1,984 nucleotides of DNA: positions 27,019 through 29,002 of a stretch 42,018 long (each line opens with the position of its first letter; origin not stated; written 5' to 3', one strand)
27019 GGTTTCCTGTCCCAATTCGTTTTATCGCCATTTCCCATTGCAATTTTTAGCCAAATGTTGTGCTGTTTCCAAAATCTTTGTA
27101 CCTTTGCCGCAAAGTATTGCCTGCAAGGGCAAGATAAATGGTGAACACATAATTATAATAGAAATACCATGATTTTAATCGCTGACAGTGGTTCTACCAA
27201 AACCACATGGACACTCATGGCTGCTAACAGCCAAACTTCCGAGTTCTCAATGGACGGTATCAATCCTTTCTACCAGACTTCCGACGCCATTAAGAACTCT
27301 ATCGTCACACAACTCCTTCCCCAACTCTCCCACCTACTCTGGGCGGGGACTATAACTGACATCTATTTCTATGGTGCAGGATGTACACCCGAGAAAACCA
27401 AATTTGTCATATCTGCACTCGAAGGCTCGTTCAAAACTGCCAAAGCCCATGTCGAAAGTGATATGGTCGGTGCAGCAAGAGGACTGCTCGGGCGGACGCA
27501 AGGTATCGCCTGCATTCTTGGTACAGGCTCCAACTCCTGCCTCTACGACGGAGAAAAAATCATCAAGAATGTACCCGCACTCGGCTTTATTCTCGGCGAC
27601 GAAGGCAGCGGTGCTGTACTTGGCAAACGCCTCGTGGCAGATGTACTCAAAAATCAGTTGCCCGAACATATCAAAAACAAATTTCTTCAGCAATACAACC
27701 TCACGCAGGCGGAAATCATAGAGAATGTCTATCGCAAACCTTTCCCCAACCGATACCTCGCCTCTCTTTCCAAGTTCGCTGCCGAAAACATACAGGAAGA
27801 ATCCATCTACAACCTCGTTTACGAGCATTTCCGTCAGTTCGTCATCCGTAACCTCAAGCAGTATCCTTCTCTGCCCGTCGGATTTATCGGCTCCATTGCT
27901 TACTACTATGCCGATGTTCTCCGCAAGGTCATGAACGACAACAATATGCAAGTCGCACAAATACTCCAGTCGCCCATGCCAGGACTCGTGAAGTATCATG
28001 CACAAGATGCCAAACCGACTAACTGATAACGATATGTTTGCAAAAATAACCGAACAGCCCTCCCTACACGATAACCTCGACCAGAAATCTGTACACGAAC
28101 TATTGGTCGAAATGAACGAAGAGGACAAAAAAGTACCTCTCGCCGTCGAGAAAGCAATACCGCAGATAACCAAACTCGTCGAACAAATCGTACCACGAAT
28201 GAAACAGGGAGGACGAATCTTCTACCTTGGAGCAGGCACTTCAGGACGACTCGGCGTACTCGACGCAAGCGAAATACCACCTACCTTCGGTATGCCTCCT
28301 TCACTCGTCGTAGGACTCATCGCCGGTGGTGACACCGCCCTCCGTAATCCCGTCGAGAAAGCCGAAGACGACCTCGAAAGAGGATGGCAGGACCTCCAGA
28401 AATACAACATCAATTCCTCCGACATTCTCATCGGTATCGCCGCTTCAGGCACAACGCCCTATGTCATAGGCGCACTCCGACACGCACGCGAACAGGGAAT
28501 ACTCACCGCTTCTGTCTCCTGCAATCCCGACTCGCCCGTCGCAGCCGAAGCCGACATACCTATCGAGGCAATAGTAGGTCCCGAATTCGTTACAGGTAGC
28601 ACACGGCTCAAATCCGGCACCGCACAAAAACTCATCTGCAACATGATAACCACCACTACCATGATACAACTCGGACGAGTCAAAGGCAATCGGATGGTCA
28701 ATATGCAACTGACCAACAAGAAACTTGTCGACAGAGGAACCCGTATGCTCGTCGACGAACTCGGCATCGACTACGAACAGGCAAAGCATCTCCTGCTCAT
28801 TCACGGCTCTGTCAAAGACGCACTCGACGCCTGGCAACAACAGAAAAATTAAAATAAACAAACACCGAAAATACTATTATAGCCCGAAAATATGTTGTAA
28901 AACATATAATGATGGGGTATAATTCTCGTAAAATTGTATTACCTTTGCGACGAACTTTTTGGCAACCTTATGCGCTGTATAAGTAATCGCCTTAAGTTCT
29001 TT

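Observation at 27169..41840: MurNAc catabolism genes adjoin a regulator-less SusC/SusD locus whose only enzyme candidate is a T9SS-tailed GHL10 protein, a candidate peptidoglycan / MurNAc-glycan utilisation locus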

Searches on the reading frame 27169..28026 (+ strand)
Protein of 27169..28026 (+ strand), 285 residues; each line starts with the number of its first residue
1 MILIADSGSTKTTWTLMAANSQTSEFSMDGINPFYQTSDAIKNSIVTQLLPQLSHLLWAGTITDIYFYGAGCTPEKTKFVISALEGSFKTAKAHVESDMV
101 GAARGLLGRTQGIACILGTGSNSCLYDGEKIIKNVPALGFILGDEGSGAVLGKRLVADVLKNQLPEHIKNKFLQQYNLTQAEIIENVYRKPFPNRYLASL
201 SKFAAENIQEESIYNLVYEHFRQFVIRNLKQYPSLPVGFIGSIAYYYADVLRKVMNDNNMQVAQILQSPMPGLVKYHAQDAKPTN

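Call 3: search_protein_families(library=pfam, proteins=[window:27169-28026:+], max_evalue=0.01)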
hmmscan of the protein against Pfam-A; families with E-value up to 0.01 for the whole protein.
window:27169-28026:+ (285 aa): 1 family
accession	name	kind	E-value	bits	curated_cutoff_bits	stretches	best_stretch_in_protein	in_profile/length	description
PF01869.26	BcrAD_BadFG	-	0.001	19.1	31.5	1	6-271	4-259/271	BadF/BadG/BcrA/BcrD ATPase family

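Call 4: search_protein_families(library=ncbifam, proteins=[window:27169-28026:+], max_evalue=0.01)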
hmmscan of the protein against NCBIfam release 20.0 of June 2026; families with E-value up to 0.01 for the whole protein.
window:27169-28026:+ (285 aa): 1 family
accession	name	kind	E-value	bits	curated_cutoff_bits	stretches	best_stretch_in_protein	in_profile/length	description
NF046058.1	NagK_SO3507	equivalog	3.5e-10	39.8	370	1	91-280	101-293/295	N-acetylglucosamine kinase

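Call 19: search_solved_structures(query=window:27169-28026:+, max_evalue=0.01, show_alignments=1)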
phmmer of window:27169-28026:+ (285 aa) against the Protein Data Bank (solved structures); distinct sequences matched with E-value up to 0.01: 7.
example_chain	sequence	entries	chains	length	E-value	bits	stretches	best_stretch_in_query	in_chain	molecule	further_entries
1zxo_A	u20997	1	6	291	1.5e-88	300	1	1-279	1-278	conserved hypothetical protein Q8A1P1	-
8oqw_A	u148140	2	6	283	2.3e-84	286.3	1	1-282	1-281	ATPase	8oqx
1zbs_A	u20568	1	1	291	2.4e-84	286.2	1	1-278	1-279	hypothetical protein PG1100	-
8ow9_B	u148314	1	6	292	6.8e-84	284.7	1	2-282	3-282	Putative novel MurNAc kinase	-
8oqk_A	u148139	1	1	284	1.9e-74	253.7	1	1-278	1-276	N-acetylglucosamine kinase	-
8ow7_A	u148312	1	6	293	3.7e-74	252.8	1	3-278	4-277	N-acetylglucosamine kinase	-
8zo3_A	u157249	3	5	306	0.0015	21.2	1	75-204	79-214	N-acetylmuramic acid/N-acetylglucosamine kinase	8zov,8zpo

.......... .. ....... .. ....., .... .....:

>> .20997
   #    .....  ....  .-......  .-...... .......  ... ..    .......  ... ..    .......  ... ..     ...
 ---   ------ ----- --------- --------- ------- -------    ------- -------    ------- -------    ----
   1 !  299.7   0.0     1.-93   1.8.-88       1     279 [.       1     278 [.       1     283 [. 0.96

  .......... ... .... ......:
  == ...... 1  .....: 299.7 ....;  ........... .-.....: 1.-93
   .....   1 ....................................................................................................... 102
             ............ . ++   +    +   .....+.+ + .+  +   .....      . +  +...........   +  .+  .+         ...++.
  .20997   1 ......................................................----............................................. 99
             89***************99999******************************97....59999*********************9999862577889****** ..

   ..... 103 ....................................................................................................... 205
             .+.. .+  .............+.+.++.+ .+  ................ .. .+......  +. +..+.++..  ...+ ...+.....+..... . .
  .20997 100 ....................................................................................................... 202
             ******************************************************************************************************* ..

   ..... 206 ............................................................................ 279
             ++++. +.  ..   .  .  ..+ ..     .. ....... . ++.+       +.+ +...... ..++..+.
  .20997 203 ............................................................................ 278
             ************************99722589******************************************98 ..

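Call 66: search_solved_structures(query=window:27169-28026:+, max_evalue=1e-50, show_alignments=5)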
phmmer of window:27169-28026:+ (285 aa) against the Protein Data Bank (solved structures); distinct sequences matched with E-value up to 1e-50: 6.
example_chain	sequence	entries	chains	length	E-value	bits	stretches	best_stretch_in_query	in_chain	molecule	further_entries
1zxo_A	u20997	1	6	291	1.5e-88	300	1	1-279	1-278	conserved hypothetical protein Q8A1P1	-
8oqw_A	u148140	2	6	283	2.3e-84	286.3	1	1-282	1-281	ATPase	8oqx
1zbs_A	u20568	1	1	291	2.4e-84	286.2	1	1-278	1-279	hypothetical protein PG1100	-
8ow9_B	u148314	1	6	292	6.8e-84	284.7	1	2-282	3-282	Putative novel MurNAc kinase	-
8oqk_A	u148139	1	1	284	1.9e-74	253.7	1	1-278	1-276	N-acetylglucosamine kinase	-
8ow7_A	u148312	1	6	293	3.7e-74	252.8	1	3-278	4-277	N-acetylglucosamine kinase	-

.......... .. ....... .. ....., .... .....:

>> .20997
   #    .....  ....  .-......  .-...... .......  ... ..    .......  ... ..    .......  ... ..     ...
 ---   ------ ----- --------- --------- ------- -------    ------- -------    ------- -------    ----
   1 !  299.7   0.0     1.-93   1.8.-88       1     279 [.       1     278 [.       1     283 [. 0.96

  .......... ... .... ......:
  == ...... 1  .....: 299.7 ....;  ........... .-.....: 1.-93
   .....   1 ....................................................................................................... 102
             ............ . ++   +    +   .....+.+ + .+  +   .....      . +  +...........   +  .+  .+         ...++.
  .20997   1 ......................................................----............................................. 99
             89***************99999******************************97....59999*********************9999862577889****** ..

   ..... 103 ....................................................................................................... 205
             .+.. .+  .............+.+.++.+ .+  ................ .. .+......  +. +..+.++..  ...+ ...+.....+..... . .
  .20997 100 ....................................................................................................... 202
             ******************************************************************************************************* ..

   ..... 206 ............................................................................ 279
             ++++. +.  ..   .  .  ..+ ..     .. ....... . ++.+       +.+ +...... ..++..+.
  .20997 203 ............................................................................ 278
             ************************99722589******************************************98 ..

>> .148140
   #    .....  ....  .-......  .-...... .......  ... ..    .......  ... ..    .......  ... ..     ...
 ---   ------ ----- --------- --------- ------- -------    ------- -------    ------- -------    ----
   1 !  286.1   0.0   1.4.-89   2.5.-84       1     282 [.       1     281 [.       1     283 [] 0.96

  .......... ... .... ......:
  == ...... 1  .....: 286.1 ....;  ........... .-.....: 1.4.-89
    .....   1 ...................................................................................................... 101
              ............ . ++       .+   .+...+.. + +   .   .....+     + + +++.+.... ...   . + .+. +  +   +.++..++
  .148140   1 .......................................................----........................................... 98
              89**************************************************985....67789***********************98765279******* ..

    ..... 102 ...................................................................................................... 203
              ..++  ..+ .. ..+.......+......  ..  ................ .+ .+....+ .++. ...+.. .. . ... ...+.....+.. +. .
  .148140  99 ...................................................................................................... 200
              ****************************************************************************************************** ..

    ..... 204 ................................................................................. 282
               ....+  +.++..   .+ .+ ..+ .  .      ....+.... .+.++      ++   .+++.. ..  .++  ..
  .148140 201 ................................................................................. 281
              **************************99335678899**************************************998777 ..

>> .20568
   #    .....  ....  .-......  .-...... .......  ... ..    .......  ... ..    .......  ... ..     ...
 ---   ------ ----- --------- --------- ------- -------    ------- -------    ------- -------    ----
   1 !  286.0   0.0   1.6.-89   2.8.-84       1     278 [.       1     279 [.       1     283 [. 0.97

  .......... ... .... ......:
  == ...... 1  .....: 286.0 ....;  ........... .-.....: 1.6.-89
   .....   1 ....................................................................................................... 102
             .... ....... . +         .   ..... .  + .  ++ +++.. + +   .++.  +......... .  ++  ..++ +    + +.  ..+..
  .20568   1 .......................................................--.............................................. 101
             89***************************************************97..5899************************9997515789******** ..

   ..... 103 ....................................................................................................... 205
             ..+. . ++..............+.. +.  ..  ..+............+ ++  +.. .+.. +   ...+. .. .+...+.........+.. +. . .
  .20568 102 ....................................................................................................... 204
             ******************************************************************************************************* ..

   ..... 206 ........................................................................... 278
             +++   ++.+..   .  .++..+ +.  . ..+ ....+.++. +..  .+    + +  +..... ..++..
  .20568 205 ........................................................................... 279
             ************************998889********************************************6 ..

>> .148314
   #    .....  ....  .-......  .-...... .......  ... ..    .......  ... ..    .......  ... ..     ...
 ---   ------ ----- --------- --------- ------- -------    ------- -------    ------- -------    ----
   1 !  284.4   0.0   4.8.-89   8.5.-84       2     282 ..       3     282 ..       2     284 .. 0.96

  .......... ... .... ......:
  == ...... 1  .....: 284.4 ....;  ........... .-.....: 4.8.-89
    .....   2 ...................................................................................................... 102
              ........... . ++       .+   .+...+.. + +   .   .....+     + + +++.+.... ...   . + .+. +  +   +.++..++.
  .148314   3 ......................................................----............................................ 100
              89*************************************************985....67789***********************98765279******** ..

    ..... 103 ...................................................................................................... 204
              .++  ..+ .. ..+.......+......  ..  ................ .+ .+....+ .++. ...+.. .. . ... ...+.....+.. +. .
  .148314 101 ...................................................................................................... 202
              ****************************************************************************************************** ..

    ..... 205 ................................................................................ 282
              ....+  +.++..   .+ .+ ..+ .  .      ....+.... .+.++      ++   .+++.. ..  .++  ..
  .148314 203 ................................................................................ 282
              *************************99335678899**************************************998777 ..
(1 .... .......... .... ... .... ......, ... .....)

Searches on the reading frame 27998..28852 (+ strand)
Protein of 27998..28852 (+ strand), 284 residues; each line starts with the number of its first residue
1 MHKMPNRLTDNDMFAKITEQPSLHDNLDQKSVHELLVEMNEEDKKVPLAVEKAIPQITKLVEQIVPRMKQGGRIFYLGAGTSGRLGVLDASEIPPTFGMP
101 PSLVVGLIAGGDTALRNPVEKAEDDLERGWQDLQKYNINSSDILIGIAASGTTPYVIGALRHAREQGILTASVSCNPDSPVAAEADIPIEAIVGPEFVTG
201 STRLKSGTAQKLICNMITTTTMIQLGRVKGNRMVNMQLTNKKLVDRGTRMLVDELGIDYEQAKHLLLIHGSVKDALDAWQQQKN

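Call 3: search_protein_families(library=pfam, proteins=[window:27998-28852:+], max_evalue=0.01)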
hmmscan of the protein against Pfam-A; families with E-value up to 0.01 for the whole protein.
window:27998-28852:+ (284 aa): 5 families
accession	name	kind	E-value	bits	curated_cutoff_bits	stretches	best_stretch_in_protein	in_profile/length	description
PF22645.1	GKRP_SIS_N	-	3.9e-21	75.4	27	1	56-162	1-111/113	Glucokinase regulatory protein N-terminal SIS domain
PF01380.27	SIS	-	6e-10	39.5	25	1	135-217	48-128/131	SIS domain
PF13580.11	SIS_2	-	5.2e-08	33.4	27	1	51-172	15-135/138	SIS domain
PF20741.3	GKRP-like_C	-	2.3e-05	25.3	27.7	1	231-267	2-38/100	C-terminal lid domain of glucokinase regulatory protein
PF22198.1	GKRP_SIS_2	-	3.8e-05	24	27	1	56-117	6-67/191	Glucokinase regulatory protein, second SIS domain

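Call 4: search_protein_families(library=ncbifam, proteins=[window:27998-28852:+], max_evalue=0.01)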
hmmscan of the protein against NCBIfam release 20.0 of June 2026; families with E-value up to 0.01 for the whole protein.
window:27998-28852:+ (284 aa): 14 families
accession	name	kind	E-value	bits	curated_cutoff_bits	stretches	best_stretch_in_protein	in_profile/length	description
NF003915.0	PRK05441.1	subfamily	2.7e-114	381.2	168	1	18-278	8-270/300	N-acetylmuramic acid 6-phosphate etherase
NF009222.0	PRK12570.1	subfamily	4.8e-104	347.5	255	1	25-267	23-265/307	N-acetylmuramic acid 6-phosphate etherase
TIGR00274.1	TIGR00274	equivalog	4.4e-96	321.4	302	1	23-268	9-254/291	N-acetylmuramic acid 6-phosphate etherase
TIGR03127.2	RuMP_HxlB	equivalog_domain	3.3e-08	33.6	160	1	137-190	69-122/178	6-phospho-3-hexuloisomerase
NF001484.0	PRK00331.1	subfamily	6.2e-07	28.2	381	1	135-238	328-429/601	isomerizing glutamine--fructose-6-phosphate transaminase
TIGR01135.1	glmS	equivalog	2.2e-06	26.5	418.05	1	135-243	333-439/607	glutamine--fructose-6-phosphate transaminase (isomerizing)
NF008481.0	PRK11382.1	equivalog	0.00022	20.5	430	1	132-190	84-142/340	fructoselysine 6-phosphate deglycase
TIGR00441.1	gmhA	equivalog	0.0003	20.9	209.45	1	140-190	79-129/154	D-sedoheptulose 7-phosphate isomerase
NF041755.1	RuMP_HxlAB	equivalog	0.00044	19.3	500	0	138-189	286-337/391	bifunctional 3-hexulose-6-phosphate synthase/6-phospho-3-hexuloisomerase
NF002805.0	PRK02947.1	subfamily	0.00058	19.1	135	1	53-171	22-138/247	sugar isomerase domain-containing protein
NF001628.0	PRK00414.1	equivalog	0.00083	19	265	1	140-190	111-161/192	D-sedoheptulose 7-phosphate isomerase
NF008458.0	PRK11337.1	equivalog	0.00098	18.2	378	1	139-189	187-237/293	MurR/RpiR family transcriptional regulator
NF046059.1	NagB_SO3506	equivalog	0.0018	17.7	430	1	142-203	88-149/330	glucosamine-6-phosphate deaminase NagB-II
NF012026.0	PRK15482.1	equivalog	0.003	17.1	408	1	138-236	180-276/285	HTH-type transcriptional regulator MurR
